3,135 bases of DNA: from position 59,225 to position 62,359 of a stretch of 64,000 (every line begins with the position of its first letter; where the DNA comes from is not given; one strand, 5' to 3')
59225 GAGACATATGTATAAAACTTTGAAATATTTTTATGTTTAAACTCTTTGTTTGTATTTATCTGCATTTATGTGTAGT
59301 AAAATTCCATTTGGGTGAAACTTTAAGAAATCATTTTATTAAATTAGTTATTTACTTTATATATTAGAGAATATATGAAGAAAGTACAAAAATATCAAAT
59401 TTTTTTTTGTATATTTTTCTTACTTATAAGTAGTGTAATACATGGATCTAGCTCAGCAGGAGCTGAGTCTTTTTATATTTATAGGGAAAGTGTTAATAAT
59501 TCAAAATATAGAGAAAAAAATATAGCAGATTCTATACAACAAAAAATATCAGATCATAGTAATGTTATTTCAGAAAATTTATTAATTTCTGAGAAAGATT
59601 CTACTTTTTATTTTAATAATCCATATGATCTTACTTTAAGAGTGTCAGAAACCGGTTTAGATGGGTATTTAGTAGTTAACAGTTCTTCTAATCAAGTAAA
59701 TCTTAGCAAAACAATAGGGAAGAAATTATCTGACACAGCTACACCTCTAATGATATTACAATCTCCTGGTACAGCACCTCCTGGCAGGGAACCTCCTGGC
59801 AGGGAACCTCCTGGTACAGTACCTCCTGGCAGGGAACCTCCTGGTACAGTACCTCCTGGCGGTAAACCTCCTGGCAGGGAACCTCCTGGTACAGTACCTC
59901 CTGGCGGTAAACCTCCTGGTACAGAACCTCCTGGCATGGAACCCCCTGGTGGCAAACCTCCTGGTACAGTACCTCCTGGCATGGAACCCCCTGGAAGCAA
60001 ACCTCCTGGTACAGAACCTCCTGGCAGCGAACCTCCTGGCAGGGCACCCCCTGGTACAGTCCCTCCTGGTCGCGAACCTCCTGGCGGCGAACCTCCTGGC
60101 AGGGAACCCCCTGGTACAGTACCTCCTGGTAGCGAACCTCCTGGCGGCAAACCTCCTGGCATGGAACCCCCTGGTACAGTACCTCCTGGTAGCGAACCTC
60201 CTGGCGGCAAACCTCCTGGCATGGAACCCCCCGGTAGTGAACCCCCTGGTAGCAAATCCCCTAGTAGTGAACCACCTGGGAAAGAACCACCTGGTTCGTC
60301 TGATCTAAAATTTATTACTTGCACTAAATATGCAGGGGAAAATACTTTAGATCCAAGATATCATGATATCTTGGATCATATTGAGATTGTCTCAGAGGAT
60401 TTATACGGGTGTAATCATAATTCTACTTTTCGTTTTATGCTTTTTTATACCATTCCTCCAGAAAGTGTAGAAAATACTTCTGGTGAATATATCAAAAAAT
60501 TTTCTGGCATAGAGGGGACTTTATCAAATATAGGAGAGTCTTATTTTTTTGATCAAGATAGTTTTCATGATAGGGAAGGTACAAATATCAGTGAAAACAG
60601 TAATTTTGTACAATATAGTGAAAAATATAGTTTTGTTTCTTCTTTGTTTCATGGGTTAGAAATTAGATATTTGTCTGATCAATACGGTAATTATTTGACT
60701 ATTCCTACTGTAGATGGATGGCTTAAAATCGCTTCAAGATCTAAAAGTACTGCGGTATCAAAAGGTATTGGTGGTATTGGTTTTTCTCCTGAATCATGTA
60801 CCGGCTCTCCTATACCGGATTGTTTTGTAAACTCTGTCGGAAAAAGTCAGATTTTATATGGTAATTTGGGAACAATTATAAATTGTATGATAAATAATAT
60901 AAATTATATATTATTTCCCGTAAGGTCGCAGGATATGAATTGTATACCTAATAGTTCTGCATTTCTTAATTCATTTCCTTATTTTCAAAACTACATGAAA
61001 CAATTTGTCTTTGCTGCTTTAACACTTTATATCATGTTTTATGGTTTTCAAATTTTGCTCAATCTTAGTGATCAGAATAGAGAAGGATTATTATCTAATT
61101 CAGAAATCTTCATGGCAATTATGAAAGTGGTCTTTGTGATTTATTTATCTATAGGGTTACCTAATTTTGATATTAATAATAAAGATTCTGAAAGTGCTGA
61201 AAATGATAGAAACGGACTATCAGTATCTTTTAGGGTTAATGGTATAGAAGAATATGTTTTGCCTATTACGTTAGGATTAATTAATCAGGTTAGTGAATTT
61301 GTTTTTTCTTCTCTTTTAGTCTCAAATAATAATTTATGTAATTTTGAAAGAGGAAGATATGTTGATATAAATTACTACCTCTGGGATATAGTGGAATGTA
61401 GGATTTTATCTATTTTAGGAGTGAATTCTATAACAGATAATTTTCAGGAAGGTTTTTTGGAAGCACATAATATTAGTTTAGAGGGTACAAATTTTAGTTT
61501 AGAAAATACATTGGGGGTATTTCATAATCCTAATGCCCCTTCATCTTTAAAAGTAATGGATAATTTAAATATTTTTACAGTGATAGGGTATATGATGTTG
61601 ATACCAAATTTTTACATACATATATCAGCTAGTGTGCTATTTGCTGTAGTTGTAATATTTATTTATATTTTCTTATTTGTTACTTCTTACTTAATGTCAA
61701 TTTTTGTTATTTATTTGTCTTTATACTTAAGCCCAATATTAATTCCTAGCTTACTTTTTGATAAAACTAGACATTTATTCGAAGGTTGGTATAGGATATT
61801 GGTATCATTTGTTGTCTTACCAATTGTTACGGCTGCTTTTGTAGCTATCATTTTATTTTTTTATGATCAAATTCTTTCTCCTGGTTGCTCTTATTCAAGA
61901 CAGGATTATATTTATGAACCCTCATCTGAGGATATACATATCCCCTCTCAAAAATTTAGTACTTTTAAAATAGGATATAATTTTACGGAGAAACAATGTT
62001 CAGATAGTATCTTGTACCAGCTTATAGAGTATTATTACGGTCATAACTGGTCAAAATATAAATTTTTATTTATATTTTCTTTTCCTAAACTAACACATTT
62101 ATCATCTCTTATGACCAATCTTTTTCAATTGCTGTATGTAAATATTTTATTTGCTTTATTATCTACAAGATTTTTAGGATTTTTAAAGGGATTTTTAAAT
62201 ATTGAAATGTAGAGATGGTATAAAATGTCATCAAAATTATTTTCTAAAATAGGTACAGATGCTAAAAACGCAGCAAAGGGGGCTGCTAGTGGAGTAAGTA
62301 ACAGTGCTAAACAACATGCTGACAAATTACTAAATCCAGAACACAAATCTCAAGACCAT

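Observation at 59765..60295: GC-rich block of 35 x-x-P-P-G pentapeptide repeats inside a VirB6-like T4SS protein, with signs of recent expansion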

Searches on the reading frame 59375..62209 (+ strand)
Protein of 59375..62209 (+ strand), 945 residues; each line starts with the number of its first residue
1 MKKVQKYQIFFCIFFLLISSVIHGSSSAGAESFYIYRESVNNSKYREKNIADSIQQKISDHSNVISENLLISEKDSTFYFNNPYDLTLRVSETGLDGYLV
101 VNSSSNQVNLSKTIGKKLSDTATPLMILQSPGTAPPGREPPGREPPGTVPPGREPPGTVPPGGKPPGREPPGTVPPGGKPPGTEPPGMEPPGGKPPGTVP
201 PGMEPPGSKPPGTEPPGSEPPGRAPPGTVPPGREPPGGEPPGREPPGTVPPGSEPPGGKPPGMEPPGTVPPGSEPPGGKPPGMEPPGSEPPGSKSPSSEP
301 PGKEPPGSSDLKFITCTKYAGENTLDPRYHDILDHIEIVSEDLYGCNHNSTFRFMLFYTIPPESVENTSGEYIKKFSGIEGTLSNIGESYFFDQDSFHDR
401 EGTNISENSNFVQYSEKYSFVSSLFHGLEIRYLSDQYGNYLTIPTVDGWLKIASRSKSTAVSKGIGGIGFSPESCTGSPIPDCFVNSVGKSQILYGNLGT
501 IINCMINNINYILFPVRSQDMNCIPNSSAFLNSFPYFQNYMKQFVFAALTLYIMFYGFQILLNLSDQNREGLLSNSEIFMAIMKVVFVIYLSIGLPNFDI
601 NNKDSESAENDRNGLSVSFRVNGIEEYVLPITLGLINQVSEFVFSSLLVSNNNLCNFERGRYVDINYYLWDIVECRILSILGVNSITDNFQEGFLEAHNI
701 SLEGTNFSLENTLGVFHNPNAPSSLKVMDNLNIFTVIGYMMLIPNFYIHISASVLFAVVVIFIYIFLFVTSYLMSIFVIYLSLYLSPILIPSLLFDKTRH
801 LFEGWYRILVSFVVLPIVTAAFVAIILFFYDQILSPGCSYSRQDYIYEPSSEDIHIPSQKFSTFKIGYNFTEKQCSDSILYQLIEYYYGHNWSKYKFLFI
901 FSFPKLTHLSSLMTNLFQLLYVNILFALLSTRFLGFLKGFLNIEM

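Call 4: search_protein_families(library=pfam, proteins=[window:59375-62209:+], max_evalue=1)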
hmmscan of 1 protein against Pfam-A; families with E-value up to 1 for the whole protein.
window:59375-62209:+ (945 aa): 3 families
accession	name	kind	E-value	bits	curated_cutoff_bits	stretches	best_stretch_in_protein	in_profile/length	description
PF04610.19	TrbL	-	4.9e-15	56.3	25.9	1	751-835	101-185/215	TrbL/VirB6 plasmid conjugal transfer protein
PF02095.21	Extensin_1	-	1.9e-12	47.8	105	2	184-306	3-125/171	Extensin-like protein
PF11807.13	UstYa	-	0.26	11.5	25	1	799-867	4-66/220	Mycotoxin biosynthesis protein UstYa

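Call 7: find_encoding_contigs(protein=window:59375-62209:+, flank=10000, max_places=6)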
Protein window:59375-62209:+ (945 aa): no gene with exactly this product is on record in the collection.

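Call 16: search_protein_families(library=ncbifam, proteins=[window:59375-62209:+], max_evalue=0.00001)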
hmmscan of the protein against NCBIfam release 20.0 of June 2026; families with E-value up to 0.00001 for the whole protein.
window:59375-62209:+ (945 aa): 0 families

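Call 60: predict_structure(alignment_id=A4)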
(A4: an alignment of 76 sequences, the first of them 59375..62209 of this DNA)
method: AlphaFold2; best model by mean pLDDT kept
length: 945 residues; sequences in the alignment: 76
mean_pLDDT: 67.3   pTM: 0.62
mean pLDDT of the five models: 67.3, 66.9, 66.2, 65.9, 64.7
residues with pLDDT >= 90: 301; 70-90: 192; 50-70: 142; < 50: 310
segments of 3 or more residues with pLDDT < 50: 23-194, 196-311, 321-324, 401-405, 461-472
pLDDT, mean of each block of 10 residues (from residue 1): 73 80 45 35 35 42 34 30 28 27 26 26 27 33 36 37 35 36 37 37 38 38 36 36 36 36 36 36 38 40 43 61 57 82 65 82 59 65 91 72 51 62 80 83 82 76 44 52 79 92 92 71 56 84 96 93 72 87 96 82 58 62 94 96 92 93 94 94 88 85 72 75 91 92 80 78 89 96 97 95 95 95 94 93 90 76 86 90 94 89 91 91 92 90 69
secondary structure, 60 per line:
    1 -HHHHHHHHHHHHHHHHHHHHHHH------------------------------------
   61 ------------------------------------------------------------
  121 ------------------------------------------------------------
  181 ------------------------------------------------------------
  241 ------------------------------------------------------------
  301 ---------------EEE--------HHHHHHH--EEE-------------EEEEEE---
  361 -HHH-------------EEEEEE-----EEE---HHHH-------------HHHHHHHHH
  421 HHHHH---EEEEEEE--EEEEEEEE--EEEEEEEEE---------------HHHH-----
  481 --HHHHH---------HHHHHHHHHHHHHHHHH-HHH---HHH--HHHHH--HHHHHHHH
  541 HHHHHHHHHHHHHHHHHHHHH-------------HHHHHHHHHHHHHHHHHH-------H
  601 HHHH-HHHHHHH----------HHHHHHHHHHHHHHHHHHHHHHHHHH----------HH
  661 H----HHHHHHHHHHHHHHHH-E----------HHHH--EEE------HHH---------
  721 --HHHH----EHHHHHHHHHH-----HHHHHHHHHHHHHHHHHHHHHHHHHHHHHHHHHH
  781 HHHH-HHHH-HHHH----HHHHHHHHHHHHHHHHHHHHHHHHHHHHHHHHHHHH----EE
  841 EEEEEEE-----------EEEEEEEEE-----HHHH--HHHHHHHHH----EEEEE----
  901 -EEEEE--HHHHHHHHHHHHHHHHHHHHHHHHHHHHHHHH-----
elements in order (helices of 4 or more, strands of 3 or more residues): H2-24 E316-318 H327-333 E336-338 E352-357 E378-383 E389-391 H395-398 H412-425 E429-435 E438-445 E448-456 H472-475 H483-487 H497-513 H526-530 H533-561 H575-592 H600-604 H606-612 H623-648 H666-681 H694-697 E700-702 H723-726 H732-741 H747-784 H786-789 H791-794 H799-834 E839-847 E859-867 H873-876 H879-887 E892-896 E902-906 H909-940

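Call 63: fold_search(model_id=the predicted structure, library=pdb)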
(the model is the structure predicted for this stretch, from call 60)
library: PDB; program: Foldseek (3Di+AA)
matches with E <= 10: 74; with E <= 0.001: 0
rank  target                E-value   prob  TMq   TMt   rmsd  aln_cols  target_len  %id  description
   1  7o3v_J                1.5e-02  1.00  0.15  0.43  10.3       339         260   12  Stalk complex structure (TrwJ/VirB5-TrwI/VirB6) from the fully-assembled R388 type IV secretion system determined by c (released 2022-06-22)
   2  8rt9_F                1.7e-02  1.00  0.17  0.50   8.6       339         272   12  Stalk complex full-length structure (TrwJ/VirB5-TrwI/VirB6) from the fully-assembled R388 type IV secretion system det (released 2024-06-19)
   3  7o3v_F                3.6e-02  0.98  0.14  0.39  10.6       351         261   12  Stalk complex structure (TrwJ/VirB5-TrwI/VirB6) from the fully-assembled R388 type IV secretion system determined by c (released 2022-06-22)
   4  8rtd_L                4.1e-02  0.99  0.15  0.43   9.8       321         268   12  Stalk-Arches-IMC structure from the fully-assembled R388 type IV secretion system determined by cryo-EM. (released 2024-06-19)
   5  7o3v_H                3.8e-01  0.93  0.09  0.38   3.9       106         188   17  Stalk complex structure (TrwJ/VirB5-TrwI/VirB6) from the fully-assembled R388 type IV secretion system determined by c (released 2022-06-22)
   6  7o3v_I                9.6e-01  0.91  0.10  0.42   3.0       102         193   14  Stalk complex structure (TrwJ/VirB5-TrwI/VirB6) from the fully-assembled R388 type IV secretion system determined by c (released 2022-06-22)
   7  1w6f_C                3.4e+00  0.25  0.03  0.09   3.2        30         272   10  Arylamine N-acetyltransferase from Mycobacterium smegmatis with the anti-tubercular drug isoniazid bound in the active (released 2005-02-23)
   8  5ogb                  3.9e+00  0.06  0.04  0.17   8.5        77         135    9  Human Cellular Retinoic Acid Binding Protein II (CRABPII) with bound synthetic retinoid DC360. (released 2018-10-24)
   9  8dgf_A                3.9e+00  0.01  0.05  0.04  31.7       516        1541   10  Avs4 bound to phage PhiV-1 portal (released 2022-08-03)
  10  9o1a_a                4.1e+00  0.06  0.08  0.21  24.4       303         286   12  Pseudomonas aeruginosa ATPase State1 F1Fo focused (released 2025-12-10)
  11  4yko_A                4.2e+00  0.07  0.04  0.16   8.1        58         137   14  Crystal structure of the R111K:Y134F:T54V:R132Q:P39Q:R59Y:A32Y:F3Q mutant of human Cellular Retinoic Acid Binding Prot (released 2016-03-09)
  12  9itq_T                4.2e+00  0.02  0.05  0.16  21.8       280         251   12  Chloroflexus aurantiacus ATP synthase, state 3, focused refinement of FO (released 2025-03-19)
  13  6vit_A                4.2e+00  0.02  0.04  0.18  19.9       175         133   10  The Crystal Structure of Apo Domain-Swapped dimer Q108K:T51D:I32C Variant of HCRBPII with an Engineered Disulfide Bond (released 2020-08-19)
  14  2vfb                  4.5e+00  0.23  0.03  0.10   2.8        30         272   20  The structure of Mycobacterium marinum arylamine N-acetyltransferase (released 2007-12-18)
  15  1sxj_F                4.5e+00  0.02  0.05  0.10  15.6       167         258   11  Crystal Structure of the Eukaryotic Clamp Loader (Replication Factor C, RFC) Bound to the DNA Sliding Clamp (Prolifera (released 2004-06-22)
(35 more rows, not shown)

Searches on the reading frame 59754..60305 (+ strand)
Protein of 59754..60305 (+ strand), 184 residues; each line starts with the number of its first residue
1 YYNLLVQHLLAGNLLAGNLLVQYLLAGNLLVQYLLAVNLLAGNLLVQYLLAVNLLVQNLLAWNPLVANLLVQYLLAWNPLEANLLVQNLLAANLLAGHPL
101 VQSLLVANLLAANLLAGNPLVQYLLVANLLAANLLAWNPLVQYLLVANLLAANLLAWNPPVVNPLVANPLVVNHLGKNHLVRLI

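Call 22: find_homologous_proteins(query=window:59765-60295:+, max_evalue=0.001)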
Query window:59765-60295:+: 112 candidates shared short words with the query, none scored E <= 0.001.

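Call 55: search_solved_structures(query=window:59765-60295:+, max_evalue=10, show_alignments=2)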
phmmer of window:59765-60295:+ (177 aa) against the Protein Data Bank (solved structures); distinct sequences matched with E-value up to 10: 2.
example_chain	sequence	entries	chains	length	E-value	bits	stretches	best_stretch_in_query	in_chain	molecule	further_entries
7aep_A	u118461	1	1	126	0.028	17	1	48-96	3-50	U1 small nuclear ribonucleoprotein A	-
3pgw_A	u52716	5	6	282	0.2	14.2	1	22-111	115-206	U1-A | U1 small nuclear ribonucleoprotein A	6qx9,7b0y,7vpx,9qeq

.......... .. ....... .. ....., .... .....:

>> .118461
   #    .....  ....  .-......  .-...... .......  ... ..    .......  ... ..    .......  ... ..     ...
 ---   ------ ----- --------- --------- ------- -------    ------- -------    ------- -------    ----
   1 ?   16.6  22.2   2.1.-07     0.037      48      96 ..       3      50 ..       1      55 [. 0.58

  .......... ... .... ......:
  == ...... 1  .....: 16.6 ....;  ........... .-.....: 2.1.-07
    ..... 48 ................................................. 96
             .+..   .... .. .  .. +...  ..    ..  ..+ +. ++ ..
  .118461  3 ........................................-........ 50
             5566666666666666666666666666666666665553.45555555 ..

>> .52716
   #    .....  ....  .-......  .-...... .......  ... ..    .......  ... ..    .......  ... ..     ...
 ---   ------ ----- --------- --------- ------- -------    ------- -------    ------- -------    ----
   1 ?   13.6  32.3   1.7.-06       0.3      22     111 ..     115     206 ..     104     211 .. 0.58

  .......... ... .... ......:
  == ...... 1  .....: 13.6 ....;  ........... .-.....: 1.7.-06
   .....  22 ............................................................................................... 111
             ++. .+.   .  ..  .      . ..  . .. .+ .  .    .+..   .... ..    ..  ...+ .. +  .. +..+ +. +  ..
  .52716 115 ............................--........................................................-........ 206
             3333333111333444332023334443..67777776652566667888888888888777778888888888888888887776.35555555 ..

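Call 67: search_protein_families(library=pfam, proteins=[window:59754-60305:+, window:59768-60301:+], max_evalue=10)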
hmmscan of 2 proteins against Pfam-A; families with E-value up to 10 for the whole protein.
seq(184 aa): 1 family
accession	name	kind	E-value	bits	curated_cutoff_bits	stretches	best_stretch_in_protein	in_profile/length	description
PF23195.1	UBQLN1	-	0.063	13.4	27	0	98-125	8-35/70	Ubiquilin-1-like domain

seq(178 aa): 1 family
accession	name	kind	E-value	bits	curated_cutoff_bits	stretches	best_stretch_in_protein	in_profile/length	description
PF02095.21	Extensin_1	-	1.7e-14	54.4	105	2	4-130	4-130/171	Extensin-like protein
